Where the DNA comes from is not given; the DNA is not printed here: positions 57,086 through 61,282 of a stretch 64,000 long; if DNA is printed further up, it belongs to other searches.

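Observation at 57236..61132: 1298-aa autotransporter whose passenger is built from Pmp-type GGA[ILV]/FxxN repeats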

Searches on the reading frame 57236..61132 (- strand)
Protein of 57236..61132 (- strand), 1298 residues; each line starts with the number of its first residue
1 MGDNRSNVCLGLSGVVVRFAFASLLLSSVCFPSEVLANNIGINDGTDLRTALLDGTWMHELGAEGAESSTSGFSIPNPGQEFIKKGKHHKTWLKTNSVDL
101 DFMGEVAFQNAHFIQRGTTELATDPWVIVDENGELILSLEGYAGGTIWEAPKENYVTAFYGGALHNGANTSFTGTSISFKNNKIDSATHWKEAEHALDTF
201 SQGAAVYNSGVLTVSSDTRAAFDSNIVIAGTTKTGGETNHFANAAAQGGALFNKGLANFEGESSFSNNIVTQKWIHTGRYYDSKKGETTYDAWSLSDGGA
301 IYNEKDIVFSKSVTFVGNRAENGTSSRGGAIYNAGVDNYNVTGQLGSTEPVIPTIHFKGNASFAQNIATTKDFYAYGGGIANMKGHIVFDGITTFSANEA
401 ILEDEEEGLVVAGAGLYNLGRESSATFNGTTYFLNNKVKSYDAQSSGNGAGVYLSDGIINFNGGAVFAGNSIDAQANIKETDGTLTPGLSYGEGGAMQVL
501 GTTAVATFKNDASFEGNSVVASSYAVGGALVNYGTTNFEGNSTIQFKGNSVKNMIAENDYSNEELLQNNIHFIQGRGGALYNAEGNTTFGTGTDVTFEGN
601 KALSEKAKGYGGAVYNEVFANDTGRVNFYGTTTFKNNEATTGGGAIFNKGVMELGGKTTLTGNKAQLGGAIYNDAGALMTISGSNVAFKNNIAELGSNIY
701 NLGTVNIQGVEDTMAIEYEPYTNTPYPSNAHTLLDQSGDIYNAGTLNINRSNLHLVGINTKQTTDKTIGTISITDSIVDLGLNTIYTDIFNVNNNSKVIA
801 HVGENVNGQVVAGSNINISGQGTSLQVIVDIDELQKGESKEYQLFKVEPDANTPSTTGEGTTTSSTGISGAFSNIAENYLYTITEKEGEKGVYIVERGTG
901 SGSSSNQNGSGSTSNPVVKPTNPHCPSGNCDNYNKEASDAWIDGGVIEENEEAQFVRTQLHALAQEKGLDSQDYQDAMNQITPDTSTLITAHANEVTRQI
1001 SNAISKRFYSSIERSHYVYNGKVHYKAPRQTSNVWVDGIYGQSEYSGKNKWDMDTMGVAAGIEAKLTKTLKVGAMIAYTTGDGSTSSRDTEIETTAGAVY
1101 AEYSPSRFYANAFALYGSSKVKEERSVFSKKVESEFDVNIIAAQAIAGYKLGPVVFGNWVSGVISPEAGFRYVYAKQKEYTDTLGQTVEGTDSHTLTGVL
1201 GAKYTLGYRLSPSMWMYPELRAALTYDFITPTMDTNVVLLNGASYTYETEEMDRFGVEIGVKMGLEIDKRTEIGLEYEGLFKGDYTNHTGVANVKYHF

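Call 3: search_protein_families(library=pfam, proteins=[window:57236-61132:-], max_evalue=1)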
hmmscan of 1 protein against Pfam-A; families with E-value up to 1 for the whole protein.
window:57236-61132:- (1298 aa): 2 families
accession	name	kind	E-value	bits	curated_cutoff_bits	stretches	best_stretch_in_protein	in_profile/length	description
PF03797.25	Autotransporter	-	6.6e-31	108.4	26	1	1034-1278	1-255/255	Autotransporter beta-domain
PF02415.23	Chlam_PMP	-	1.3e-17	62.4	20.6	4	632-649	2-19/19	Chlamydia polymorphic membrane protein (Chlamydia_PMP) repeat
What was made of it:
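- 57239..58033 (-): 12-strand outer-membrane beta-barrel translocator, residues 1034-1298, ending KYHF. PF03797 at E 6.6e-31 (call 3).
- Closest known: Chlamydial polymorphic membrane proteins. Same: Both match PF02415 and PF03797 (call 3).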

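Call 4: search_protein_families(library=ncbifam, proteins=[window:57236-61132:-], max_evalue=1)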
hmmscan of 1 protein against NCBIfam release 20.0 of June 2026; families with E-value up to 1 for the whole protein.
window:57236-61132:- (1298 aa): 2 families
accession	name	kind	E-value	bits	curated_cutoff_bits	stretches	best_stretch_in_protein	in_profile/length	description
TIGR01414.1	autotrans_barl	domain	1.4e-21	77.1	16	1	924-1298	117-432/432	autotransporter outer membrane beta-barrel domain-containing protein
TIGR01376.1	POMP_repeat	repeat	0.0039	17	15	1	630-647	3-20/28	polymorphic outer membrane protein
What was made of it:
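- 59033..60652 (-): Pmp-type repeat region, residues 161-700: 13 paired GGA-like to FxxN units forming beta-helix rungs. PF02415 at 62 bits and TIGR01376 (calls 3, 4).
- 58034..58327 (-): Alpha-helical linker, residues 936-1033 (four predicted helices; the last, about 986-1008, is the candidate pore-filling helix). TIGR01414 covers residues 924-1298 (call 4).
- On Type Va (classical) autotransporter: PF03797 at 108 bits (cut-off 26) and TIGR01414 at 77 bits (cut-off 16) (calls 3, 4).
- On Chlamydial Pmp family: PF02415 at 62.4 bits (cut-off 20.6) and TIGR01376 at 17 bits (cut-off 15) (calls 3, 4).
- On SPATE / protease autotransporters: No such Pfam or NCBIfam hit at E up to 1 (calls 3, 4).
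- Architecture: PF03797 and PF02415 both exceed their curated cut-offs (call 3), as do TIGR01414 and TIGR01376 (call 4).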

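Call 5: search_solved_structures(query=window:57236-61132:-, max_evalue=1, show_alignments=2)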
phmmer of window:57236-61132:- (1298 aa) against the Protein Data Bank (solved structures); distinct sequences matched with E-value up to 1: 0.
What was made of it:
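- No sequence similarity to Ag43 or AIDA was found (calls 3, 5).
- Tried and rejected: Sequence search of the PDB found no relatives (call 5).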

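Call 9: find_homologous_proteins(query=window:57236-61132:-, max_evalue=0.001)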
Query window:57236-61132:- (1298 aa): 45 proteins with E <= 0.001 among 8000 candidates.
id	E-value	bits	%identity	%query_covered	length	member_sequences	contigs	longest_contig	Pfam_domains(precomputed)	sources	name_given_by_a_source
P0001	0.0e+0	2865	99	100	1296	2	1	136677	PF02415.24,PF03797.26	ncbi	-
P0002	0.0e+0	2120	76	100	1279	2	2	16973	PF02415.24,PF03797.26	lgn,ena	-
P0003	0.0e+0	1755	66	100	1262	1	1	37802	PF03797.26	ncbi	-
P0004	0.0e+0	1692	64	100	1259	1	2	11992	PF02415.24,PF03797.26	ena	-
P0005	0.0e+0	1472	57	99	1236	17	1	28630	PF02415.24,PF03797.26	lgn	-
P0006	4.0e-134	467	33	85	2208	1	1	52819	PF02415.24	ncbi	-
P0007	4.5e-41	159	28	21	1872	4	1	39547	PF02415.24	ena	-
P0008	1.4e-36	144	36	21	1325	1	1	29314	PF03797.26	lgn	-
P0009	4.4e-36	142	28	21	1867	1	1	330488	PF02415.24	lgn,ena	-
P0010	1.3e-35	141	27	28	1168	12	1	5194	PF02415.24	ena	-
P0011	3.4e-34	136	32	21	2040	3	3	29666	PF03797.26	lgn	-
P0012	1.1e-31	128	29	33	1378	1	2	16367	PF03797.26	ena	-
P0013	1.6e-31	127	29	26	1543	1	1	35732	PF02415.24,PF03797.26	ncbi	-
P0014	5.5e-31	126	25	82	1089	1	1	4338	PF02415.24,PF03797.26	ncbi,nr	ncbi:MAG: autotransporter domain-containing protein, partial [Pseudomonadota bacterium]|nr:autotrans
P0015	6.2e-31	125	28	20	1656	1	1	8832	PF02415.24,PF03797.26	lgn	-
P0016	1.5e-30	124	29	26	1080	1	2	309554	PF03797.26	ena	-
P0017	1.6e-30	124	29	26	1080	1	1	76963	PF03797.26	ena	-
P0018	1.9e-30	124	31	20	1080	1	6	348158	PF03797.26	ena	-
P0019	2.9e-30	123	25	68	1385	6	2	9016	PF02415.24,PF03797.26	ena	-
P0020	5.9e-30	122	32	20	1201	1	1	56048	PF03797.26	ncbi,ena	-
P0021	1.1e-29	121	29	26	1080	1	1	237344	PF03797.26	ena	-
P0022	1.4e-29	121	32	20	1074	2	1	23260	PF03797.26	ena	-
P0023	2.1e-29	120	31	20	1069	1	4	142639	PF03797.26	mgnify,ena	mgnify:CR=1 FL=1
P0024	6.1e-29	119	30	28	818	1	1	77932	PF03797.26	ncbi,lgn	-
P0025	6.5e-29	119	30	25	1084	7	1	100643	PF02415.24,PF03797.26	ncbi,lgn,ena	-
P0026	1.8e-28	117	27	24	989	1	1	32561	PF02415.24,PF03797.26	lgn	-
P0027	5.8e-26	109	29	20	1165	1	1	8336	PF03797.26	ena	-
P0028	1.1e-25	108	25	28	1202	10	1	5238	PF03797.26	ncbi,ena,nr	ncbi:MAG: autotransporter domain-containing protein [Alphaproteobacteria bacterium]|nr:autotransport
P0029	8.4e-25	105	24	28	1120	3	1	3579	PF03797.26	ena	-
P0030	1.9e-24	104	27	26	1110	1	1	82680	PF02415.24,PF03797.26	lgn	-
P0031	9.0e-24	102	25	27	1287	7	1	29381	PF02415.24,PF03797.26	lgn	-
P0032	9.2e-18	82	29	20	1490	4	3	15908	PF03797.26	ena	-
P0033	1.0e-16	78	29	39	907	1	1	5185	PF02415.24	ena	-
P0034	1.4e-13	68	24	43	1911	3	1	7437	PF02415.24,PF03797.26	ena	-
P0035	2.6e-13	67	32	14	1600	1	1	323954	PF02415.24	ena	-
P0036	8.9e-9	52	27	39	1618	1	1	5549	PF02415.24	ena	-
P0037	1.4e-7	48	28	36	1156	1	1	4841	PF02415.24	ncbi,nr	ncbi:MAG: hypothetical protein NC200_06885, partial [Candidatus Gastranaerophilales bacterium]|nr:hy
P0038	2.3e-7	47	27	27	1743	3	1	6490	PF02415.24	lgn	-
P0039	2.9e-6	44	28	43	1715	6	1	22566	PF02415.24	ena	-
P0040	8.9e-6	42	32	31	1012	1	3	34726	PF02415.24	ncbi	-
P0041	1.5e-5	41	32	20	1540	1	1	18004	PF02415.24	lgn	-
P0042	2.6e-5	41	26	35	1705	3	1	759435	PF13229.13,PF02415.24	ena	-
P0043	3.4e-5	40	26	42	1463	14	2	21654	PF02415.24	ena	-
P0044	1.4e-4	38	28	26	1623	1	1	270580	PF02415.24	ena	-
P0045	2.3e-4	37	26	42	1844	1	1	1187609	PF13229.13,PF02415.24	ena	-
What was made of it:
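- Closest known: Non-chlamydial PF02415. Different: Outside the barrel, sequence identity to these proteins is only 25-30% (call 9).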

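Call 10: find_related_loci(query=window:57236-61132:-, collection=genome_contigs, flank=6000)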
Query window:57236-61132:- (1298 aa) in genome_contigs; peptide patterns used: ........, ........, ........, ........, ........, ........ (x = any residue, [..] = any of these).
20 stretches matched a pattern; 2 encode a relative of the query (tblastn E <= 1e-3); 2 distinct loci.
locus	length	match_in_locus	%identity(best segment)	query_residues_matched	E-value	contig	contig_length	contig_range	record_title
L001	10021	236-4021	66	1-1298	0e+0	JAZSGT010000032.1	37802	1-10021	MAG: Alphaproteobacteria bacterium isolate T1900044577_TS20190043.MAGScoT_cleanbin_000024 SGB_515_k141_643100, whole gen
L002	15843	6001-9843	77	1-1298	0e+0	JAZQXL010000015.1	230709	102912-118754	MAG: Alphaproteobacteria bacterium isolate T1900045162_TC20190156.MAGScoT_cleanbin_000005 SGB_5084_k141_2370977, whole g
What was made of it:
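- The L001 allele (P0003) rests on a single contig that starts 235 nt upstream of the gene (calls 9, 10). The L001 allele comes from one contig whose end lies just upstream of the gene (calls 9, 10).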

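Call 11: list_cluster_members(proteins=[P0001, P0002, P0003, P0004, P0005, P0006])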
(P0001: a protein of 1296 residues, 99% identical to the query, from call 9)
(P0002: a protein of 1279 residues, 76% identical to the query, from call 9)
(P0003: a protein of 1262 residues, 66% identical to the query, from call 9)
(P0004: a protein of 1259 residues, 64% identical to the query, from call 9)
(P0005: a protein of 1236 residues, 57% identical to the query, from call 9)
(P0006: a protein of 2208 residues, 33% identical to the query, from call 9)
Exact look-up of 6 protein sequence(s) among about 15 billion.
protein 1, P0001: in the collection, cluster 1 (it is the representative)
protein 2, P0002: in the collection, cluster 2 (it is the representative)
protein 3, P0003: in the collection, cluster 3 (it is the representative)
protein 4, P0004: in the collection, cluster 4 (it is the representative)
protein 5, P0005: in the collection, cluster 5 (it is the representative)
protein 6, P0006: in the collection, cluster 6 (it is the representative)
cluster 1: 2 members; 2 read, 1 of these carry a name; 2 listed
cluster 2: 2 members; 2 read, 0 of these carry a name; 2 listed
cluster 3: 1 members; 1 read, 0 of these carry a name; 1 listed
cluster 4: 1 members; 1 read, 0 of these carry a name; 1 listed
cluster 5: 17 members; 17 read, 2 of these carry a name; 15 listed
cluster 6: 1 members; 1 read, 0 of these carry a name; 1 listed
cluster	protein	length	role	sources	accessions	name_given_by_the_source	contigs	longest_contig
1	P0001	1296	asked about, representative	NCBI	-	-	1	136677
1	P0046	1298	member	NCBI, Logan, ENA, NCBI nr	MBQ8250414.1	MAG: autotransporter outer membrane beta-barrel domain-containing protein ... | autotransporter outer membrane beta-barrel domain-containing protein [Alphaproteobacteria ...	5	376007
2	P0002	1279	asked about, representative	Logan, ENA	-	-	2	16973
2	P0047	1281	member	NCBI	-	-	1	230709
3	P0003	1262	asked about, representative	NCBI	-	-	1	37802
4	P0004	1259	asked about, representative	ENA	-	-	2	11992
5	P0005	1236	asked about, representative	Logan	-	-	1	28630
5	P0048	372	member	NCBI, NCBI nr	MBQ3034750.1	MAG: hypothetical protein IJD25_01725, partial [Alphaproteobacteria bacterium] | hypothetical protein [Alphaproteobacteria bacterium]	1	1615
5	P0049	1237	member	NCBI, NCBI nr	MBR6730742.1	MAG: autotransporter domain-containing protein [Alphaproteobacteria bacterium] | autotransporter domain-containing protein [Alphaproteobacteria bacterium]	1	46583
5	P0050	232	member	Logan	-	-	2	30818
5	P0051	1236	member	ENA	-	-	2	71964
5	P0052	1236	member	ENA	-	-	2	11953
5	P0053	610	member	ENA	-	-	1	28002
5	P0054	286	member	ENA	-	-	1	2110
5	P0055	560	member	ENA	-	-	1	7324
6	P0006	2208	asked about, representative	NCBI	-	-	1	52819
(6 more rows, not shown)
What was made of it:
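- On Chlamydial Pmp family: Record titles say 'Alphaproteobacteria bacterium' (calls 10, 11).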

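Call 28: find_encoding_contigs(protein=window:57236-61132:-, flank=3000, max_places=6)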
Protein window:57236-61132:- (1298 aa): 8 contigs read that carry it; 2 places shown.
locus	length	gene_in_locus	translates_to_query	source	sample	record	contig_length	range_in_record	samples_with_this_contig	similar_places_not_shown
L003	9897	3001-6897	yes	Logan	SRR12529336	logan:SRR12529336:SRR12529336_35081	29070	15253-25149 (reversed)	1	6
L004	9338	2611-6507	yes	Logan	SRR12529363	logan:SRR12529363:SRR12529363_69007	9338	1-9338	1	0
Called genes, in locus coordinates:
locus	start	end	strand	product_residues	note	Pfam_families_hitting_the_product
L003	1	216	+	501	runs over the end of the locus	PF13306:LRR_5 (weak)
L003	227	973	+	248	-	PF12796:Ank_2 (weak), PF13637:Ank_4 (faint), PF13857:Ank_5 (weak), PF00023:Ank (weak), PF13606:Ank_3 (faint), PF12796:Ank_2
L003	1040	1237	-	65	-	-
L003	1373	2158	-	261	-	PF00303:Thymidylat_synt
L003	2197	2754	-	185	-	PF00186:DHFR_1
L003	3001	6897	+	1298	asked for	PF02415:Chlam_PMP (faint), PF03797:Autotransporter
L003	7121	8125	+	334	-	PF00022:Actin, PF06723:MreB_Mbl, PF11104:PilM_2 (faint), PF00012:HSP70, PF14450:FtsA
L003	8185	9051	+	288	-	PF04085:MreC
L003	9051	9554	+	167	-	-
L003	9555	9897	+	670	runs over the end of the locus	PF03717:PBP_dimer, PF00905:Transpeptidase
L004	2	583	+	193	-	?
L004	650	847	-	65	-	-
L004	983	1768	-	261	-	PF00303:Thymidylat_synt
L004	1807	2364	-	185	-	PF00186:DHFR_1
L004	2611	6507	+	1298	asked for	PF02415:Chlam_PMP (faint), PF03797:Autotransporter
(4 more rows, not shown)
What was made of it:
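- Identical full-length proteins were recovered from independent assemblies, which argues against chimeric contigs (calls 9, 11, 28).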

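Call 29: find_encoding_contigs(protein=P0001, flank=3000, max_places=4)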
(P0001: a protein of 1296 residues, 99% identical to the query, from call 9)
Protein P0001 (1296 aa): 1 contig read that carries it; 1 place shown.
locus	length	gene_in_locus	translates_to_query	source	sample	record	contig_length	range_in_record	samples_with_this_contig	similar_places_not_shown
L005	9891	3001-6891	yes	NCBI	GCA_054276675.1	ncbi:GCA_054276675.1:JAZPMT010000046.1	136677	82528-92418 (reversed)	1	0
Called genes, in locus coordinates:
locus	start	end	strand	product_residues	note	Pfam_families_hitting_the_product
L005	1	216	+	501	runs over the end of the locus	PF13306:LRR_5 (faint)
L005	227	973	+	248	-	PF12796:Ank_2 (weak), PF13637:Ank_4 (faint), PF13857:Ank_5 (weak), PF00023:Ank (weak), PF13606:Ank_3 (faint), PF12796:Ank_2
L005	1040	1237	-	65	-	-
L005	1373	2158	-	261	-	PF00303:Thymidylat_synt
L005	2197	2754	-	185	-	PF00186:DHFR_1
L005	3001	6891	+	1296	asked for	PF02415:Chlam_PMP (faint), PF03797:Autotransporter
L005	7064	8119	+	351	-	PF00022:Actin, PF06723:MreB_Mbl, PF11104:PilM_2 (faint), PF00012:HSP70, PF14450:FtsA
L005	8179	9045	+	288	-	PF04085:MreC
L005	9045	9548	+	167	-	PF04093:MreD (weak)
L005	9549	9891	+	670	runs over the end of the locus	PF03717:PBP_dimer, PF00905:Transpeptidase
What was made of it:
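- The window allele with its flanks was recovered in at least 8 contigs from separate samples, and at 99% identity in another MAG (calls 11, 28, 29).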

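Call 35: find_encoding_contigs(protein=P0004, flank=4000, max_places=2)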
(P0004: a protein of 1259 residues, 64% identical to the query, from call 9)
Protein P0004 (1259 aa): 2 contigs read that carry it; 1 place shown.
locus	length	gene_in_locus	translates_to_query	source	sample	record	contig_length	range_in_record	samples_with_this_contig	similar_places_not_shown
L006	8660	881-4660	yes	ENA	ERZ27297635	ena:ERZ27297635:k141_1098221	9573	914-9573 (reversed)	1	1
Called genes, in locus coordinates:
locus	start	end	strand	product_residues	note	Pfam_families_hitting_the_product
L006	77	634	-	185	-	PF00186:DHFR_1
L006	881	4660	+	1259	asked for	PF02415:Chlam_PMP (faint), PF03797:Autotransporter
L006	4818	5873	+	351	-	PF00022:Actin, PF06723:MreB_Mbl, PF11104:PilM_2 (faint), PF00012:HSP70, PF14450:FtsA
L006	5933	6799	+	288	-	PF04085:MreC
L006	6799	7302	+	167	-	PF04093:MreD (weak)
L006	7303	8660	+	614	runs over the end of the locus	PF03717:PBP_dimer, PF00905:Transpeptidase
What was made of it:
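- The L002-type and L006-type proteins each occur in two or more contigs or assemblies (calls 9, 11, 35).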

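Call 36: find_encoding_contigs(protein=P0049, flank=4000, max_places=2)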
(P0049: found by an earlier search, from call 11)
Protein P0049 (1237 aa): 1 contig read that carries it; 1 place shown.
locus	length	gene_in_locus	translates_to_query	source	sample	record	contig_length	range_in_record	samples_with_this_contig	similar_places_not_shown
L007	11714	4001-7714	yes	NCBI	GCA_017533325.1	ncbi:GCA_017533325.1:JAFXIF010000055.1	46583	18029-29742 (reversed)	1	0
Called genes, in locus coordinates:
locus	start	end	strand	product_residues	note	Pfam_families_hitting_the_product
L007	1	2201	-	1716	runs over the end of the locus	-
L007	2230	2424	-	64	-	-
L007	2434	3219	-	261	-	PF00303:Thymidylat_synt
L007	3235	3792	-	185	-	PF00186:DHFR_1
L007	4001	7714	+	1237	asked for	PF02415:Chlam_PMP (faint), PF03797:Autotransporter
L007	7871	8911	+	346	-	PF06723:MreB_Mbl, PF00022:Actin, PF11104:PilM_2 (faint), PF00012:HSP70, PF14450:FtsA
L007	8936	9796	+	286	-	PF04085:MreC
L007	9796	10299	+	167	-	-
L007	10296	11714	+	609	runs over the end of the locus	PF03717:PBP_dimer, PF00905:Transpeptidase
